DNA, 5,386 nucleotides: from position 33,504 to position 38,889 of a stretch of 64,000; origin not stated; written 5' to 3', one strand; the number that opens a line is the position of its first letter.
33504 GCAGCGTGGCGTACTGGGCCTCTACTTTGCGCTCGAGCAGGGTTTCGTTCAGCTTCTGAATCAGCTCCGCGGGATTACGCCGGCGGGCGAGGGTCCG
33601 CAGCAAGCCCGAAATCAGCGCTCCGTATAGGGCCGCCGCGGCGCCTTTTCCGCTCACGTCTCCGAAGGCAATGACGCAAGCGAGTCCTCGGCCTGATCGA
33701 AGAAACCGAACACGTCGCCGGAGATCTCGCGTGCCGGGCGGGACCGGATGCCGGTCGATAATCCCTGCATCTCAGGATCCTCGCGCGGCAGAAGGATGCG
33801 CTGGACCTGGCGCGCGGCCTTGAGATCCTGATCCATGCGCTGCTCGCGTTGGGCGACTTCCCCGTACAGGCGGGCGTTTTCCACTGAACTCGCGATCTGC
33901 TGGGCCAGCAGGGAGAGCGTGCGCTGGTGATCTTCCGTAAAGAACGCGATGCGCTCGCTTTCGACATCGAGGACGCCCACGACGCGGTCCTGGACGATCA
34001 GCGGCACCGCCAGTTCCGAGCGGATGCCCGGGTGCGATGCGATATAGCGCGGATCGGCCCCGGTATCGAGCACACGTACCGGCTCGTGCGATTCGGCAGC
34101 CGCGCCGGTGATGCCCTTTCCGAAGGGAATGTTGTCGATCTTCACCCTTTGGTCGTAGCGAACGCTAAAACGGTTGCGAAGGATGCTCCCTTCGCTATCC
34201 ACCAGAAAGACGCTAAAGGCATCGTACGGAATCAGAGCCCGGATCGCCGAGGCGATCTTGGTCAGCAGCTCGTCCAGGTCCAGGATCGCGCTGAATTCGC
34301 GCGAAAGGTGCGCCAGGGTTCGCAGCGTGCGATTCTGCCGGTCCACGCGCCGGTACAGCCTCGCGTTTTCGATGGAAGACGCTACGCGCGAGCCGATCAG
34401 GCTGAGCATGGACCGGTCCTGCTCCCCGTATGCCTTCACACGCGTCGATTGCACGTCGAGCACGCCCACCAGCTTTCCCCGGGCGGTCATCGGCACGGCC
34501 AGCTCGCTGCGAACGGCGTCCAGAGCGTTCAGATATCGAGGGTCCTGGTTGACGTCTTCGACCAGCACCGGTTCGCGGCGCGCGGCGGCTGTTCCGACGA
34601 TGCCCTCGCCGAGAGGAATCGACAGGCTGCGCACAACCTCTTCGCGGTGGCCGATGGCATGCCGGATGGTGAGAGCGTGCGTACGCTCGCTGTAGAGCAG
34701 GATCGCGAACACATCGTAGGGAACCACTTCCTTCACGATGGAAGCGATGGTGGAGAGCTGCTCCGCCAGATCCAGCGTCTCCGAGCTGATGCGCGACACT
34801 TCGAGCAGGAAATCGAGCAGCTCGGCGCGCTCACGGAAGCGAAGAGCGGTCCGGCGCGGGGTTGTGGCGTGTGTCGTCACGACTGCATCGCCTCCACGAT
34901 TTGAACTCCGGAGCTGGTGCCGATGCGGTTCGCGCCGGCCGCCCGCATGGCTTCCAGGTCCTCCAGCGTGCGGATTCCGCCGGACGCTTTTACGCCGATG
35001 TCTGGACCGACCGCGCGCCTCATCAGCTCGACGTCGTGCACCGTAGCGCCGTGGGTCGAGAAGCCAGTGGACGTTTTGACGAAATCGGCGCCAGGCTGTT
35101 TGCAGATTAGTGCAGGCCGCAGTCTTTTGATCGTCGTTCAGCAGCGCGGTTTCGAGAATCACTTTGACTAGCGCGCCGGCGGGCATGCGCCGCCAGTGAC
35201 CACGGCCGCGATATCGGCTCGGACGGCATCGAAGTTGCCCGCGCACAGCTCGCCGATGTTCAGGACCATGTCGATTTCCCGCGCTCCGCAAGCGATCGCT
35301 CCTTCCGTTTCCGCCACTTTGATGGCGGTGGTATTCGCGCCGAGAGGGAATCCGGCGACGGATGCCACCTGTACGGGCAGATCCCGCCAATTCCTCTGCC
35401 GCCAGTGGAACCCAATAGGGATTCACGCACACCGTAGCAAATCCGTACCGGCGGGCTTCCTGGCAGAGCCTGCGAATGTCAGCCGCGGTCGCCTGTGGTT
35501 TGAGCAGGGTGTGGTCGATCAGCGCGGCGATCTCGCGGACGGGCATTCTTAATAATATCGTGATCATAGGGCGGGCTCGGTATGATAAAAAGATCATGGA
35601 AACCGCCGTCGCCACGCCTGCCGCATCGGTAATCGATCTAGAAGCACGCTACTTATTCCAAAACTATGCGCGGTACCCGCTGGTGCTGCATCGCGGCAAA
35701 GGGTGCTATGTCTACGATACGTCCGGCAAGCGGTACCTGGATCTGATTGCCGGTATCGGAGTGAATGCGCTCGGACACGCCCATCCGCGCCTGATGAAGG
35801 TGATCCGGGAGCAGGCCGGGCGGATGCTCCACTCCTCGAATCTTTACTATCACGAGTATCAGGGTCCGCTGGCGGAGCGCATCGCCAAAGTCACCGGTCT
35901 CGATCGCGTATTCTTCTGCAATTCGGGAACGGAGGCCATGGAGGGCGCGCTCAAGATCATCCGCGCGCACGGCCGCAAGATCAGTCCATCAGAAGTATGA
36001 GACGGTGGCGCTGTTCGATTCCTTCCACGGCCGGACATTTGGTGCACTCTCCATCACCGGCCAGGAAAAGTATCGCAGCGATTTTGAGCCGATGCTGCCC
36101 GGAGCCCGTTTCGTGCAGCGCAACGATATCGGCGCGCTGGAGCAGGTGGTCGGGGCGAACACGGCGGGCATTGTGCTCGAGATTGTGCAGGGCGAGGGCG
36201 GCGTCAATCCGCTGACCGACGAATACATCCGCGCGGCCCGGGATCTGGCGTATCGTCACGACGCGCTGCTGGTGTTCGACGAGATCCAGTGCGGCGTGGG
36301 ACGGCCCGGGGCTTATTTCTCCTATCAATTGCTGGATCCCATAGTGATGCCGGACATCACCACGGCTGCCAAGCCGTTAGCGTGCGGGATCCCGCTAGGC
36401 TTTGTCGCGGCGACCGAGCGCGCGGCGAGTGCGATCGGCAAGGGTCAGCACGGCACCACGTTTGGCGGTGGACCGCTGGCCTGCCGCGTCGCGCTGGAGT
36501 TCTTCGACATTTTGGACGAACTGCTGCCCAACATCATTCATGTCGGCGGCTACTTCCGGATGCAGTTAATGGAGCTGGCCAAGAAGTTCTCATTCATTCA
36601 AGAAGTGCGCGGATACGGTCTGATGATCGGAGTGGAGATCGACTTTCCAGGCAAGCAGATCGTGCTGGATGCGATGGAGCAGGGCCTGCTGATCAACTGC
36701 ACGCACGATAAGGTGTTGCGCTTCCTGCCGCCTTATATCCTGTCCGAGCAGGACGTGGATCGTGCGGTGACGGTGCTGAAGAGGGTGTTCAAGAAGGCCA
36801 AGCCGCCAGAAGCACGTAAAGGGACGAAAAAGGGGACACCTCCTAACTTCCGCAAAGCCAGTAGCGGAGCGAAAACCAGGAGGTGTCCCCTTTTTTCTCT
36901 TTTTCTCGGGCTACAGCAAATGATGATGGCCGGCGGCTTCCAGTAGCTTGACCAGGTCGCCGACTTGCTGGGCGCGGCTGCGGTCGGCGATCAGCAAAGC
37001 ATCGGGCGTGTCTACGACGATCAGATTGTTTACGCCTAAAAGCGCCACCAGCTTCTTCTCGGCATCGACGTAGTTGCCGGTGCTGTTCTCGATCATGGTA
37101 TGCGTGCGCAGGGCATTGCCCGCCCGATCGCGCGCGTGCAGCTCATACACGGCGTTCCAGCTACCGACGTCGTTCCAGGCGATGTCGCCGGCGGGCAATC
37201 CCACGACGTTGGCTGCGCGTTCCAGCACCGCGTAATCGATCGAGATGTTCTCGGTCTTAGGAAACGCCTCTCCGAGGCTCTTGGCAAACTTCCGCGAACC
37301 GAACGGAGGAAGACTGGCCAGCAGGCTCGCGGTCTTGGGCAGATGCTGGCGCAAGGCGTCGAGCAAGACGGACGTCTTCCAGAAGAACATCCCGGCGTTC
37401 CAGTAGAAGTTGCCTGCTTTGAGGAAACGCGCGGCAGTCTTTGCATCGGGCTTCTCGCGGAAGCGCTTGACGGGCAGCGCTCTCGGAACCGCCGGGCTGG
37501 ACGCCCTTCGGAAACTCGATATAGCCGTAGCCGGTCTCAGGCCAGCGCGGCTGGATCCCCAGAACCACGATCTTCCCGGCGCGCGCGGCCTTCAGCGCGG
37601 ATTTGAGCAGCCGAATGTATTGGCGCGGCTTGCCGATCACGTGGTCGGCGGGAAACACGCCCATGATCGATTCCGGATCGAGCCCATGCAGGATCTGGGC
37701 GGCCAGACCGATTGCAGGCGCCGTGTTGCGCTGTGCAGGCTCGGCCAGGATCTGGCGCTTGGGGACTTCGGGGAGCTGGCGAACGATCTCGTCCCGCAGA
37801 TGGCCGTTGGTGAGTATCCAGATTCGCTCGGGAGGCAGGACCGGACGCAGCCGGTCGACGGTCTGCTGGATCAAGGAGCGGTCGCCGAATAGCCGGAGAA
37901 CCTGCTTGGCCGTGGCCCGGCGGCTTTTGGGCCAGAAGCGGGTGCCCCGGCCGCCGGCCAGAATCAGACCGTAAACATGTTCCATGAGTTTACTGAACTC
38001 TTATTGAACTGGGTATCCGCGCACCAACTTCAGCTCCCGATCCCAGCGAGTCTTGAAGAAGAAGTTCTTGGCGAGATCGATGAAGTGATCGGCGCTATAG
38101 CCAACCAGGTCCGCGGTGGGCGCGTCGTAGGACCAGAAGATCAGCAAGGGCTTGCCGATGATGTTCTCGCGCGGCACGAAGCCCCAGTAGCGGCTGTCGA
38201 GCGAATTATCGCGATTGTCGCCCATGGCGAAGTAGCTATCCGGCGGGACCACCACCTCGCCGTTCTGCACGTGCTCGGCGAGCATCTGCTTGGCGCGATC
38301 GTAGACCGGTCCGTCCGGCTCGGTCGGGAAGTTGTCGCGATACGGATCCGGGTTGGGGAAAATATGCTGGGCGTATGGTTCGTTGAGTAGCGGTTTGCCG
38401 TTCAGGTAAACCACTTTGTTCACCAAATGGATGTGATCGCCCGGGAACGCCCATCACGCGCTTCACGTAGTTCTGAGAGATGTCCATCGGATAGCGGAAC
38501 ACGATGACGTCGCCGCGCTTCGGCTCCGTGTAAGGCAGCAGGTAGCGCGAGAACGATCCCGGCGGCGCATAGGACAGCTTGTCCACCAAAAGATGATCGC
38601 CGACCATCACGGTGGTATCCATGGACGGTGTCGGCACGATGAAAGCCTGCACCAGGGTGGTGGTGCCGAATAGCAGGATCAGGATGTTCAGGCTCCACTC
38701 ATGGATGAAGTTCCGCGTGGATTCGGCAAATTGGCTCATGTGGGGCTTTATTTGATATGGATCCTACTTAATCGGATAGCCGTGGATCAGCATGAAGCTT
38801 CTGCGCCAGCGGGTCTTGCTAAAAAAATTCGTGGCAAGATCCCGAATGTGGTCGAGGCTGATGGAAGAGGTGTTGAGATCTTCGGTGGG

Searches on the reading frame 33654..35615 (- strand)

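Call 33: search_protein_families(library=pfam, proteins=[window:33654-35615:-])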
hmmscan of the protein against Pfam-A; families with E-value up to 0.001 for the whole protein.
window:33654-35615:- (653 aa): 3 families
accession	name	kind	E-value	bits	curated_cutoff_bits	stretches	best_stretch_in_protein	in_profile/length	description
PF13185.12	GAF_2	-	2.1e-40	138.5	28.6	2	445-578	2-135/136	GAF domain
PF01590.32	GAF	-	5.1e-39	134.3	22.4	2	446-577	1-132/133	GAF domain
PF13492.12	GAF_3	-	1.5e-23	84.1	27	2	446-580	1-129/129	GAF domain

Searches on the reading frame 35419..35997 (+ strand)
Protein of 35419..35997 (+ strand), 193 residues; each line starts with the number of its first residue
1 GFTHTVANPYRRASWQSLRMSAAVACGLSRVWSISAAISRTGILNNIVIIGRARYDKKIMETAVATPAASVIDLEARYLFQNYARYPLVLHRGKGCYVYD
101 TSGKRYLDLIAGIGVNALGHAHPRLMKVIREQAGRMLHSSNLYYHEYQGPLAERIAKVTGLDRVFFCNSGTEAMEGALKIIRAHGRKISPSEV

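Call 27: search_protein_families(library=pfam, proteins=[window:35419-35997:+], max_evalue=0.01)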
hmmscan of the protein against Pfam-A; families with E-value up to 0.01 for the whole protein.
window:35419-35997:+ (193 aa): 1 family
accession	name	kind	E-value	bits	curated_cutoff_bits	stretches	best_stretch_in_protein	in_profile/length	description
PF00202.27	Aminotran_3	-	2.3e-30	106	30.5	1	83-187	6-111/403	Aminotransferase class-III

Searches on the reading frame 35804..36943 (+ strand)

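Call 28: search_protein_families(library=pfam, proteins=[window:35804-36943:+], max_evalue=0.01)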
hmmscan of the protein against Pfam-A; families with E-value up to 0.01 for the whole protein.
window:35804-36943:+ (380 aa): 1 family
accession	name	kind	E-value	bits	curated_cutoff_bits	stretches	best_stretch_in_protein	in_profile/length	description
PF00202.27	Aminotran_3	-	4.7e-70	236.8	30.5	1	58-328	111-402/403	Aminotransferase class-III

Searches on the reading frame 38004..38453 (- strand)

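Call 28: search_protein_families(library=pfam, proteins=[window:38004-38453:-], max_evalue=0.01)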
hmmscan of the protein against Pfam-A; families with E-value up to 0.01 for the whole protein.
window:38004-38453:- (150 aa): 1 family
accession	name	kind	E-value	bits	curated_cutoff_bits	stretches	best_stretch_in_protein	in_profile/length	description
PF10502.14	Peptidase_S26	-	5.3e-23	82.2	22.9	1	2-107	79-168/168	Signal peptidase, peptidase S26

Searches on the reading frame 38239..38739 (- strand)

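Call 28: search_protein_families(library=pfam, proteins=[window:38239-38739:-], max_evalue=0.01)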
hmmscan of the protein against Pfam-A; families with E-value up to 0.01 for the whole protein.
window:38239-38739:- (167 aa): 1 family
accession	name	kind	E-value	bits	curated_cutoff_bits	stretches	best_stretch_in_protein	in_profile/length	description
PF10502.14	Peptidase_S26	-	9.9e-19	68.3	22.9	1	11-100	4-82/168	Signal peptidase, peptidase S26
